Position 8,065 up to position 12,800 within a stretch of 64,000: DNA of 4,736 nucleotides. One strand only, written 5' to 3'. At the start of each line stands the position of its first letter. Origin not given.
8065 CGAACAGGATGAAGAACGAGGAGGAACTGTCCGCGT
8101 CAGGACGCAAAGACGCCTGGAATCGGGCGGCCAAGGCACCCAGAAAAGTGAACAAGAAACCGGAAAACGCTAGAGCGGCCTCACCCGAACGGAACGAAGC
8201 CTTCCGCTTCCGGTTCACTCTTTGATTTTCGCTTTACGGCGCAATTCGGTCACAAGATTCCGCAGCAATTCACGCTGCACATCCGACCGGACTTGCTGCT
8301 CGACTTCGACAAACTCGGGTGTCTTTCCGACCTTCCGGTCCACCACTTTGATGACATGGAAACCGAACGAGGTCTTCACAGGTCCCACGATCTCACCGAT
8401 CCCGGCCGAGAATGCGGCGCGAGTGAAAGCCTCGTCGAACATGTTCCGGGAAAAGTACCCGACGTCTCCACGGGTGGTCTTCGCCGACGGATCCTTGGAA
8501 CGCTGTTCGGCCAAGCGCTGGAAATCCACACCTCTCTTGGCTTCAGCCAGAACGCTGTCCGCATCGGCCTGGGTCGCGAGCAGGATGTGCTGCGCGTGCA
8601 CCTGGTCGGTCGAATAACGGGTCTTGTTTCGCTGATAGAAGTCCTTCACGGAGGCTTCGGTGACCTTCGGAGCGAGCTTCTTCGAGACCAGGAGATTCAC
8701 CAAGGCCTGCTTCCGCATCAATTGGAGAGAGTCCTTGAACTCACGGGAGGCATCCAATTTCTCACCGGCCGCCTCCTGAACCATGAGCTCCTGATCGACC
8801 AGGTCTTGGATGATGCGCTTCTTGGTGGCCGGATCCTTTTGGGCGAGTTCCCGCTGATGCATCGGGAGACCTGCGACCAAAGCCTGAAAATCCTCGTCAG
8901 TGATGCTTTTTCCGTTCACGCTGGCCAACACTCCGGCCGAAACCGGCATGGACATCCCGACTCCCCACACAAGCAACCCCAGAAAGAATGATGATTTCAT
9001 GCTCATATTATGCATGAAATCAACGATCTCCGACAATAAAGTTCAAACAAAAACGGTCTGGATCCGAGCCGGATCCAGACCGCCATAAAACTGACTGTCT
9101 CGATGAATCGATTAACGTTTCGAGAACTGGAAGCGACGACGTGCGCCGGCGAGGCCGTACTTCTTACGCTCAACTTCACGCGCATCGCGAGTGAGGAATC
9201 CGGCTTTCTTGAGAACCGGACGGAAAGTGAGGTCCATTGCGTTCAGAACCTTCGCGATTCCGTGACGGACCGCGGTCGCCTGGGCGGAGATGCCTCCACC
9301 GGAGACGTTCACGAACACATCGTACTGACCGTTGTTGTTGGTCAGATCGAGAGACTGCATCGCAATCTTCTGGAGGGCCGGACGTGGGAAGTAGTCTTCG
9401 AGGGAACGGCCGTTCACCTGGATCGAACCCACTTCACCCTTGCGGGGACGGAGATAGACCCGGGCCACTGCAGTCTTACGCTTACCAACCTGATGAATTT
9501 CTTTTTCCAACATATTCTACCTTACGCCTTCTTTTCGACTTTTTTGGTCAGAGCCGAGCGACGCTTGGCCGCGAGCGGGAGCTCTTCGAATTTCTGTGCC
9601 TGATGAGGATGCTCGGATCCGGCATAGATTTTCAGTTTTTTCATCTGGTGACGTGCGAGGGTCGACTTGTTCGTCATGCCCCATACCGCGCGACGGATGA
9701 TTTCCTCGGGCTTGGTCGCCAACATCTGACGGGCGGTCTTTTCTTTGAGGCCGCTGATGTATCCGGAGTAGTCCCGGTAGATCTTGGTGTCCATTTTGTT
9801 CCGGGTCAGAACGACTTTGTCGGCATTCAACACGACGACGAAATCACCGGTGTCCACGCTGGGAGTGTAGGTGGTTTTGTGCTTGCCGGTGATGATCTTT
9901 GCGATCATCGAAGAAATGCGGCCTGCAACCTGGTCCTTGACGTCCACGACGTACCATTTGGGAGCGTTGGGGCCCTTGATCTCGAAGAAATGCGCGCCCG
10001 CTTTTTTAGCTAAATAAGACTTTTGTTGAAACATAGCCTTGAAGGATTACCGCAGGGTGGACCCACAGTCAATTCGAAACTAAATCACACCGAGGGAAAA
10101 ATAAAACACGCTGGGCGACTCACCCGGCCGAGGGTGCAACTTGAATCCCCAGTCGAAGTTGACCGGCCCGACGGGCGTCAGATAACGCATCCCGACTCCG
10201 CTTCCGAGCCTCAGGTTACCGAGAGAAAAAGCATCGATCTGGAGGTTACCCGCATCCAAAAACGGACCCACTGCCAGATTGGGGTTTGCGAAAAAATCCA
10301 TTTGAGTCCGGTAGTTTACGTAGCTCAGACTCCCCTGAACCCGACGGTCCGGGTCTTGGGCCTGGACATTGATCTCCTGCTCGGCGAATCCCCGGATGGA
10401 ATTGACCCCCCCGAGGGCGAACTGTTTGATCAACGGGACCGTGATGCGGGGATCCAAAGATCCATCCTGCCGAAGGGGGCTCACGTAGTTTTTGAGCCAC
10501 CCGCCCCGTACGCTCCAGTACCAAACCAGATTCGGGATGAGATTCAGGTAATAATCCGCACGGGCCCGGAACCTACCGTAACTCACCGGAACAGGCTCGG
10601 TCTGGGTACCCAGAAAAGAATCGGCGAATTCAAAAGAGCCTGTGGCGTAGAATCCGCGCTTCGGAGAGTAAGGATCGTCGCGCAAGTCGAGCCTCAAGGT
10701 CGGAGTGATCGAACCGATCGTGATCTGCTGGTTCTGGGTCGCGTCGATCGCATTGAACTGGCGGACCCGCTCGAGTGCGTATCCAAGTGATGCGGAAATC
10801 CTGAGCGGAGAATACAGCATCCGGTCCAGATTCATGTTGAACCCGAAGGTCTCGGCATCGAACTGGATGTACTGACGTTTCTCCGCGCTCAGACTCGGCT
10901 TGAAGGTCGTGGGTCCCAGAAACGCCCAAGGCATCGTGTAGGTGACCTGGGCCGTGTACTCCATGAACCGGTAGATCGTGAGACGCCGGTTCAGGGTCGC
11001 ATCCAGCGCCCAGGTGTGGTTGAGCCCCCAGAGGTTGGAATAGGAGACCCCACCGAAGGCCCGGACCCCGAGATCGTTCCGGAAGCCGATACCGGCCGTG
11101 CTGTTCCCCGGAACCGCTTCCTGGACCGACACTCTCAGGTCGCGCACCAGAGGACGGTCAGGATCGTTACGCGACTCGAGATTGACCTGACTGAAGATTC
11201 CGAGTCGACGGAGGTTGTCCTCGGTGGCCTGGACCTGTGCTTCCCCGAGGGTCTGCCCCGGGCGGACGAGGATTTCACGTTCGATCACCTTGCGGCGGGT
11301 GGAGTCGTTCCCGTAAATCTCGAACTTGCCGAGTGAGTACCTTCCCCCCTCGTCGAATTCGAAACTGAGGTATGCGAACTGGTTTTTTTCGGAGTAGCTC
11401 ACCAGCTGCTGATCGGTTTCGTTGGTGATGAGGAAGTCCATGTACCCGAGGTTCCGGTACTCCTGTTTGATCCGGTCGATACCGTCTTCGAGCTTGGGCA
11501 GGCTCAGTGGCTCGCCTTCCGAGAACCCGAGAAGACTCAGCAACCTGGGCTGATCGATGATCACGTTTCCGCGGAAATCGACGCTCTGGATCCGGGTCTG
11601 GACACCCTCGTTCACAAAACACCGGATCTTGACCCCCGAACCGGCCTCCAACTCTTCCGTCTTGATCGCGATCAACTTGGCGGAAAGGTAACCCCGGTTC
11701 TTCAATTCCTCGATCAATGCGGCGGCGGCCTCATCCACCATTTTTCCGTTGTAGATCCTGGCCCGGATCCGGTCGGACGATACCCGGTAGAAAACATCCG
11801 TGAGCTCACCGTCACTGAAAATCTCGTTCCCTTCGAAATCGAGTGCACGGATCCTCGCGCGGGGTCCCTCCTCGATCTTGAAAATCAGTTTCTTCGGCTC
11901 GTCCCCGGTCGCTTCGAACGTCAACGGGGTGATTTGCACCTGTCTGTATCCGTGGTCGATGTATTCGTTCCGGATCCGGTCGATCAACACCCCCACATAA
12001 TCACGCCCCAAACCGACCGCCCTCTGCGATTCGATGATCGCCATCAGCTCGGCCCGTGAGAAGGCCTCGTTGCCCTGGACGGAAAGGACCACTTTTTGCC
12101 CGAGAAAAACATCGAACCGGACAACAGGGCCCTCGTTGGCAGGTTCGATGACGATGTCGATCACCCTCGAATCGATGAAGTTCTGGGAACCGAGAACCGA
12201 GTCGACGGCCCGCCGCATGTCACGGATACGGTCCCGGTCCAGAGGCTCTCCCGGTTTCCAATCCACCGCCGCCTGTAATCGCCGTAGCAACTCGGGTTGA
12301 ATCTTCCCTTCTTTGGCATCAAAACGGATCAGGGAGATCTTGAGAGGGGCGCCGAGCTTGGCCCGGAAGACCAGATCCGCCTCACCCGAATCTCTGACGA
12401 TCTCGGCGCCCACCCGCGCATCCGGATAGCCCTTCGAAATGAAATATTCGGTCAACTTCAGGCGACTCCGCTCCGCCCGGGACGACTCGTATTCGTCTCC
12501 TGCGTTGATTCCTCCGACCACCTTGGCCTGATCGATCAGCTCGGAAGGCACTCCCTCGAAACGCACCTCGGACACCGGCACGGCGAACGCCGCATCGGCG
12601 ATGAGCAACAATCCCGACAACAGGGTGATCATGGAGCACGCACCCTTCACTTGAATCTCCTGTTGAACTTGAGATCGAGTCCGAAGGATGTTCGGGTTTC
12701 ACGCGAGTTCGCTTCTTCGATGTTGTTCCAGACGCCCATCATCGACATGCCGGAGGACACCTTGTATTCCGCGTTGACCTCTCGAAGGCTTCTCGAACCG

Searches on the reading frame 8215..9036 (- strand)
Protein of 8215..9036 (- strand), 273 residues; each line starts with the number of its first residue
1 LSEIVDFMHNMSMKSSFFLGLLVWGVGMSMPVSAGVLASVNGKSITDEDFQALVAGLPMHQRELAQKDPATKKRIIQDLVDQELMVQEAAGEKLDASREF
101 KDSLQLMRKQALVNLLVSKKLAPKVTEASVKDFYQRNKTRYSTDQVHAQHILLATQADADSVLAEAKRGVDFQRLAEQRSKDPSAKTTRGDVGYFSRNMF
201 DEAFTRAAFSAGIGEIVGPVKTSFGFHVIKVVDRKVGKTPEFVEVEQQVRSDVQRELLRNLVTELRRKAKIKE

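Call 25: search_protein_families(library=pfam, proteins=[window:8215-9036:-], max_evalue=0.00001)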
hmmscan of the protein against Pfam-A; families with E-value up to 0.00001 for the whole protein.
window:8215-9036:- (273 aa): 5 families
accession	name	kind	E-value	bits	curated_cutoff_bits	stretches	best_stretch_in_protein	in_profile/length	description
PF13616.12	Rotamase_3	-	3.4e-24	86.1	22.5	1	138-235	8-116/116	PPIC-type PPIASE domain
PF13145.12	Rotamase_2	-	1.2e-19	71.7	27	1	125-246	1-120/121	PPIC-type PPIASE domain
PF00639.27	Rotamase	-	9.8e-19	68.6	21.7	1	154-232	17-96/97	PPIC-type PPIASE domain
PF13624.11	SurA_N_3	-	9.1e-09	35.8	27.2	1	19-99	23-111/162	SurA-like N-terminal domain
PF13623.11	SurA_N_2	-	3.7e-07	30.5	28.5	1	18-99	23-113/145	SurA-like N-terminal domain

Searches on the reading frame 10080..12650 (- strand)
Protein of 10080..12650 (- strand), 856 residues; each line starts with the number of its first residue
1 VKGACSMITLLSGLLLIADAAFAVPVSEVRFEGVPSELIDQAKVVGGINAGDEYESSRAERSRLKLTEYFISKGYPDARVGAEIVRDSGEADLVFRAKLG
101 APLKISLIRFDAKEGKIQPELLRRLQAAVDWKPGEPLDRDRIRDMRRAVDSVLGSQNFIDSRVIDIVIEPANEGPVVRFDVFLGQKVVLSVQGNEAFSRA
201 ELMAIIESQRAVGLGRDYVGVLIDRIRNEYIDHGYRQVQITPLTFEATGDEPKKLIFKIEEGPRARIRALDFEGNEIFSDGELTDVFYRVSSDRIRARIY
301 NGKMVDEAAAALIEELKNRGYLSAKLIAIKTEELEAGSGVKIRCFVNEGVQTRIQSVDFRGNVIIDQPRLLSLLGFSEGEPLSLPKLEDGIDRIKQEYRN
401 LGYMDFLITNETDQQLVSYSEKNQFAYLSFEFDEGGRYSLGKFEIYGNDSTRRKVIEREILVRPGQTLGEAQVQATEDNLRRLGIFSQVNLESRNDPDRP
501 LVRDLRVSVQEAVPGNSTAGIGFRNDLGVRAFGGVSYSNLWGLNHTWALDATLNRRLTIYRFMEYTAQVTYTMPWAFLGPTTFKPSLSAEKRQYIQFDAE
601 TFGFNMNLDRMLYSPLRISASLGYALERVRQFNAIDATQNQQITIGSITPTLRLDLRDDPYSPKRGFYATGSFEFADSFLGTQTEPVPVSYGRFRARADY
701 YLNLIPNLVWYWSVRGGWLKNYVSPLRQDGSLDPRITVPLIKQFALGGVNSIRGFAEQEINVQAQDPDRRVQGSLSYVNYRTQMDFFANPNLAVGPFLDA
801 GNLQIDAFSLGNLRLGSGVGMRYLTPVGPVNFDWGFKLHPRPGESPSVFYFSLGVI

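Call 25: search_protein_families(library=pfam, proteins=[window:10080-12650:-], max_evalue=0.00001)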
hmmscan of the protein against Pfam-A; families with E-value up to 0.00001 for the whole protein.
window:10080-12650:- (856 aa): 3 families
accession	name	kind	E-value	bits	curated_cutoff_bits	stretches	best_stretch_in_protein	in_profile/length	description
PF07244.20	POTRA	-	7.6e-43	145.6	21.3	2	353-435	2-79/79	Surface antigen variable number repeat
PF01103.29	Omp85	-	6.2e-32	111.8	24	1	539-854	1-322/325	Omp85 superfamily domain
PF08479.16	POTRA_2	-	3e-14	53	24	0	353-404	2-53/76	POTRA domain, ShlB-type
